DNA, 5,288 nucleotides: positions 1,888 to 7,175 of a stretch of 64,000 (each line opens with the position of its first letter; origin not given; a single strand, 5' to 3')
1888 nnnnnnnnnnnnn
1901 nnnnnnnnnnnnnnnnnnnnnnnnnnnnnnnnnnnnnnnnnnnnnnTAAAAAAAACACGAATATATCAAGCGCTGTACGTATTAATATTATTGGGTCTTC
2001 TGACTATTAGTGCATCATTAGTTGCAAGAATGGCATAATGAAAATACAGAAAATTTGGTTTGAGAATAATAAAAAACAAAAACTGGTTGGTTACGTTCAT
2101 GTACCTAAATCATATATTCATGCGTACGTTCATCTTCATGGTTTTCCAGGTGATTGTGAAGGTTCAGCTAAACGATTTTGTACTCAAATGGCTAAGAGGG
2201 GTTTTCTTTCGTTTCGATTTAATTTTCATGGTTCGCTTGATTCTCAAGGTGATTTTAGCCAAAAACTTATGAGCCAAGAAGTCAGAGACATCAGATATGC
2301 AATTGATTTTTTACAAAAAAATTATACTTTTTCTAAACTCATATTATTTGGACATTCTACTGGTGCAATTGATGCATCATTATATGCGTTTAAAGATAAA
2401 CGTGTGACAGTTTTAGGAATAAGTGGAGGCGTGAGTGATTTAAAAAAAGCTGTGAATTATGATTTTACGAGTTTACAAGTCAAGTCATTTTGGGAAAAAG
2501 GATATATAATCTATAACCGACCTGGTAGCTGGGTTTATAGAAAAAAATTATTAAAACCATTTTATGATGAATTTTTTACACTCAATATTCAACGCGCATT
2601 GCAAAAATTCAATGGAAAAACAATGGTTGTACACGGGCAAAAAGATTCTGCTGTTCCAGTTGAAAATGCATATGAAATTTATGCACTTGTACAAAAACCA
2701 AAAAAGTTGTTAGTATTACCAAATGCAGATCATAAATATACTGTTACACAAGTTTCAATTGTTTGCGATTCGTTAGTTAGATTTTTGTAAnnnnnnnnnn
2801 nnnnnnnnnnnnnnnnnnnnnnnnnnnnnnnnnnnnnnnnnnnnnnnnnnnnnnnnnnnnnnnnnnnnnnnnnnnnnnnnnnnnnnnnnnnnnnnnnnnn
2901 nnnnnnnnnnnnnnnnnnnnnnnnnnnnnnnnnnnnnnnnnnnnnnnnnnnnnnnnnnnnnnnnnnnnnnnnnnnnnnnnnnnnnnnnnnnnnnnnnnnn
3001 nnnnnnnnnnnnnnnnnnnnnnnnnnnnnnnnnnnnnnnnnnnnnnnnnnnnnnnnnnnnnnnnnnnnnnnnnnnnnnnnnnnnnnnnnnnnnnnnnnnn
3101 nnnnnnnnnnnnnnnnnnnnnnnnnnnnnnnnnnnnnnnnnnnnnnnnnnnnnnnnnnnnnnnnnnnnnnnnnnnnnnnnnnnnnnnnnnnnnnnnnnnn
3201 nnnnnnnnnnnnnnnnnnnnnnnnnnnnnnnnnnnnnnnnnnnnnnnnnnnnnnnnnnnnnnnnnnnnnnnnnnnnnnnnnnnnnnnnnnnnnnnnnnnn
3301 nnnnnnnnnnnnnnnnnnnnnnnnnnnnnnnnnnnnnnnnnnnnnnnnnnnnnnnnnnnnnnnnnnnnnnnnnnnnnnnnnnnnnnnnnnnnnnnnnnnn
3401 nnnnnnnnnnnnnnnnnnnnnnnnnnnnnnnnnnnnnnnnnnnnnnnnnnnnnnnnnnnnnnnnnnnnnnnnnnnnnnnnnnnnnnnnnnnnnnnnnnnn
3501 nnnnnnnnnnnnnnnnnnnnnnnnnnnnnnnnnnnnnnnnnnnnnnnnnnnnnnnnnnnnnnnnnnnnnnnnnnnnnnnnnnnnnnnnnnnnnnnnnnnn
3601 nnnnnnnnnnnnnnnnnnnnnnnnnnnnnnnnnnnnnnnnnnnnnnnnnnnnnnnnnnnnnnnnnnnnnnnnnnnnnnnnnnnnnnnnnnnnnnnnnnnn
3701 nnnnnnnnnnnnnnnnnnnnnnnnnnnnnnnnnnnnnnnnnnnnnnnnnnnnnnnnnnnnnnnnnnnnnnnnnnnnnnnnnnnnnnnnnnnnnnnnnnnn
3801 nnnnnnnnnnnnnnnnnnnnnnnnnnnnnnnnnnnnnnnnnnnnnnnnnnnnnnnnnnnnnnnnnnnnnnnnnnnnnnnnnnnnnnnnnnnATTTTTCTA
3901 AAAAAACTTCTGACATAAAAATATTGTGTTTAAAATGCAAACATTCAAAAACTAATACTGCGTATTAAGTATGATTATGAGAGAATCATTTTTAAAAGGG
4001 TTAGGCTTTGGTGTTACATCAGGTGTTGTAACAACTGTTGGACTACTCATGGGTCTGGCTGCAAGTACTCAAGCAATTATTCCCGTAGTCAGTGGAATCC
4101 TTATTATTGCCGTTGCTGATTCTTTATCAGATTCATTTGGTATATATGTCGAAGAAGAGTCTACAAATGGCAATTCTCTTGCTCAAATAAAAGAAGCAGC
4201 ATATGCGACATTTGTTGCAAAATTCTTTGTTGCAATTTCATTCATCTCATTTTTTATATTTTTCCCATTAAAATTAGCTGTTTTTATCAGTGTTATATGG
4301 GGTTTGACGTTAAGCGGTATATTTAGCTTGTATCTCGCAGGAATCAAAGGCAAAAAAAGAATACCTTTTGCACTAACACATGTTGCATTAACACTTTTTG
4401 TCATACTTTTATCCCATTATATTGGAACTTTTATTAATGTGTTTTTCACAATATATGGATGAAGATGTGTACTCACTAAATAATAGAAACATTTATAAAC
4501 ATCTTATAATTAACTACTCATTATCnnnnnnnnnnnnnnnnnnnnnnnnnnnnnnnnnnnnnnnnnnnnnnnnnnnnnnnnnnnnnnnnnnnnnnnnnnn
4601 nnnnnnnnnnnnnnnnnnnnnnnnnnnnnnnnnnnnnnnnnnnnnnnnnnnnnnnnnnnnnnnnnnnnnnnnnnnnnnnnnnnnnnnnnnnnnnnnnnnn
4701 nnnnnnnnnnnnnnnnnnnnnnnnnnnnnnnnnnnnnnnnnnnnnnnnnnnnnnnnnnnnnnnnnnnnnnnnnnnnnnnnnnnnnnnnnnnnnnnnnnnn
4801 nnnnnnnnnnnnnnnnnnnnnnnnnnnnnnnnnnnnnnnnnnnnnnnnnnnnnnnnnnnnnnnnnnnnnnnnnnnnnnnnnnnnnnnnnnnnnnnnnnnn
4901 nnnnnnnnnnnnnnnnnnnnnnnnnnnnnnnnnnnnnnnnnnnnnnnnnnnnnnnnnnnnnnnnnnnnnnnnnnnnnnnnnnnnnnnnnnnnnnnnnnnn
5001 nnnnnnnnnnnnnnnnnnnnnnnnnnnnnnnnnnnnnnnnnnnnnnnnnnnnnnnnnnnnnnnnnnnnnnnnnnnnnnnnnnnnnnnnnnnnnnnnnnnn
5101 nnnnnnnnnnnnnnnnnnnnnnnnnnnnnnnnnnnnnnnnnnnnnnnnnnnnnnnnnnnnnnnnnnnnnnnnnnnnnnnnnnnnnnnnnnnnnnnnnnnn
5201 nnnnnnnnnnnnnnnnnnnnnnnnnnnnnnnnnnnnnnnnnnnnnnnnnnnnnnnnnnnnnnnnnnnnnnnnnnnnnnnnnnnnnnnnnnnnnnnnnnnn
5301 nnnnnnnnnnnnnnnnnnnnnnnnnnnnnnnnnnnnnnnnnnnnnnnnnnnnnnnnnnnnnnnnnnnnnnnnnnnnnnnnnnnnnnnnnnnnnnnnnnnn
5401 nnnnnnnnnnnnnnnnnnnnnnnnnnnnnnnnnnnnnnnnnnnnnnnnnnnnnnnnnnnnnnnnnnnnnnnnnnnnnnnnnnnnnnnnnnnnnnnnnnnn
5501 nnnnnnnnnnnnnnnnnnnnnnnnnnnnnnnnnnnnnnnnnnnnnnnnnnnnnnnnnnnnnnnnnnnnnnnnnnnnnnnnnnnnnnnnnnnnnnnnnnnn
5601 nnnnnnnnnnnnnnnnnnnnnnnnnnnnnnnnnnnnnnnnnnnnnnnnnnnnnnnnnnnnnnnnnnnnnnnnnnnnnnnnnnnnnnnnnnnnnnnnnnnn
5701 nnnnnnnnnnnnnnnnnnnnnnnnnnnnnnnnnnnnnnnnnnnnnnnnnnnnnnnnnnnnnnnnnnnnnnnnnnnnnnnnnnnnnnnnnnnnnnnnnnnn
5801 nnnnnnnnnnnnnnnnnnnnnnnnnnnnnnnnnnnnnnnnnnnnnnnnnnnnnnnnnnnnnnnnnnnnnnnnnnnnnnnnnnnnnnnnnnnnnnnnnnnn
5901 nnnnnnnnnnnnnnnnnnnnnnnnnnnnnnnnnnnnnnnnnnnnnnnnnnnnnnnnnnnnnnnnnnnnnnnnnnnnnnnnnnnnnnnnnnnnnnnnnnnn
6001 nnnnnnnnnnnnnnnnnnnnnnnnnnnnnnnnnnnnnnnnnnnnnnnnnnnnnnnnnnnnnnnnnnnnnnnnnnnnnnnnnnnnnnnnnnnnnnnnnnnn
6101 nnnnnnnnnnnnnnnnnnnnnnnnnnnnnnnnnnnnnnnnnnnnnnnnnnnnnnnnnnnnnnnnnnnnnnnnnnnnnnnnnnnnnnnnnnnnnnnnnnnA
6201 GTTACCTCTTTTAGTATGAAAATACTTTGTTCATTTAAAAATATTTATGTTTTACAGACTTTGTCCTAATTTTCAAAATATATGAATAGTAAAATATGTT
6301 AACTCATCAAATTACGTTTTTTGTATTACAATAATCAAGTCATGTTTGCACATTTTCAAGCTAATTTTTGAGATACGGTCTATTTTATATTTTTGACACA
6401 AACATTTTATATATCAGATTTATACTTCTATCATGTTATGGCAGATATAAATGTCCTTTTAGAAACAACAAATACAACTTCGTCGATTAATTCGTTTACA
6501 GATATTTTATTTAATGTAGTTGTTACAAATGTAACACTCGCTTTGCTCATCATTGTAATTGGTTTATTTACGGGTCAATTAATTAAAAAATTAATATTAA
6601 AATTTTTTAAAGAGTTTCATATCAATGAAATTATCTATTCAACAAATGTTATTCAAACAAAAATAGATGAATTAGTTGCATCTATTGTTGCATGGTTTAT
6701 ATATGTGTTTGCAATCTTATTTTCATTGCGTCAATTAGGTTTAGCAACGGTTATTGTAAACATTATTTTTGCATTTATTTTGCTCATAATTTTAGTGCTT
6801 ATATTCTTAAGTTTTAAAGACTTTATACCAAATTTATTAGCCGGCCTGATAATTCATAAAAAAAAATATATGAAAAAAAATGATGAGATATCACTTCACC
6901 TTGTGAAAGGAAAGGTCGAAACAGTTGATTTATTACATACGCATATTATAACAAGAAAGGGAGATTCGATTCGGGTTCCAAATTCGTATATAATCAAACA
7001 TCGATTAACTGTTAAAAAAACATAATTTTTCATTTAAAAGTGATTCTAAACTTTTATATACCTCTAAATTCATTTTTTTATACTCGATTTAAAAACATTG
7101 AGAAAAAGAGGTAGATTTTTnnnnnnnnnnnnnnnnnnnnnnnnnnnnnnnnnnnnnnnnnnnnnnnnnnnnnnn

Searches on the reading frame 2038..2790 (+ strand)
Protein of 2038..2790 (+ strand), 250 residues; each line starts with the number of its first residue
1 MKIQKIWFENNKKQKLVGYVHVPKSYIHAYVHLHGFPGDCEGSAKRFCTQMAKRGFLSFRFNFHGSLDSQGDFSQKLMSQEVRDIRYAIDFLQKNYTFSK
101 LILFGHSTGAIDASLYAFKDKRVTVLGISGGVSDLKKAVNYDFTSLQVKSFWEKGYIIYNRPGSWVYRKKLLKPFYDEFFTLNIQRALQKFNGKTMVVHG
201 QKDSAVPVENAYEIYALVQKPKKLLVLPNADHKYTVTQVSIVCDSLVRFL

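Call 45: search_protein_families(library=pfam, proteins=[window:2038-2790:+], max_evalue=0.001)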
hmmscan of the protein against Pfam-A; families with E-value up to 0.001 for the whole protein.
window:2038-2790:+ (250 aa): 7 families
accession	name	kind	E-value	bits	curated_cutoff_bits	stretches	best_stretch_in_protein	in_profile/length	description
PF12146.15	Hydrolase_4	-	2.2e-13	50.5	27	1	31-129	8-107/239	Serine aminopeptidase, S33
PF02129.25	Peptidase_S15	-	2.3e-09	37.8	23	1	39-137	46-134/262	X-Pro dipeptidyl-peptidase (S15 family)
PF00326.27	Peptidase_S9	-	5.9e-09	36.2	22.6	1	51-235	10-190/213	Prolyl oligopeptidase family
PF00561.26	Abhydrolase_1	-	1.3e-07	32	25.8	0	175-232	182-238/245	alpha/beta hydrolase fold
PF20434.5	BD-FAE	-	8.7e-06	25.8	26.8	0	45-121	37-111/215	BD-FAE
PF08538.16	DUF1749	-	0.00045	19.9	24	1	78-132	80-138/299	Protein of unknown function (DUF1749)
PF06028.17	DUF915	-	0.00058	19.7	22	0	83-119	87-123/255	Alpha/beta hydrolase of unknown function (DUF915)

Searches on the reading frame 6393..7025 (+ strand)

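Call 43: search_protein_families(library=pfam, proteins=[window:6393-7025:+], max_evalue=0.001)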
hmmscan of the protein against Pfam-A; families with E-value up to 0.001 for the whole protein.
window:6393-7025:+ (210 aa): 1 family
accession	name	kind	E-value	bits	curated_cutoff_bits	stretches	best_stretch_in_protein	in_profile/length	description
PF00924.24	MS_channel_2nd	-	1.1e-11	45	20.2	1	144-203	2-61/68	Mechanosensitive ion channel, beta-domain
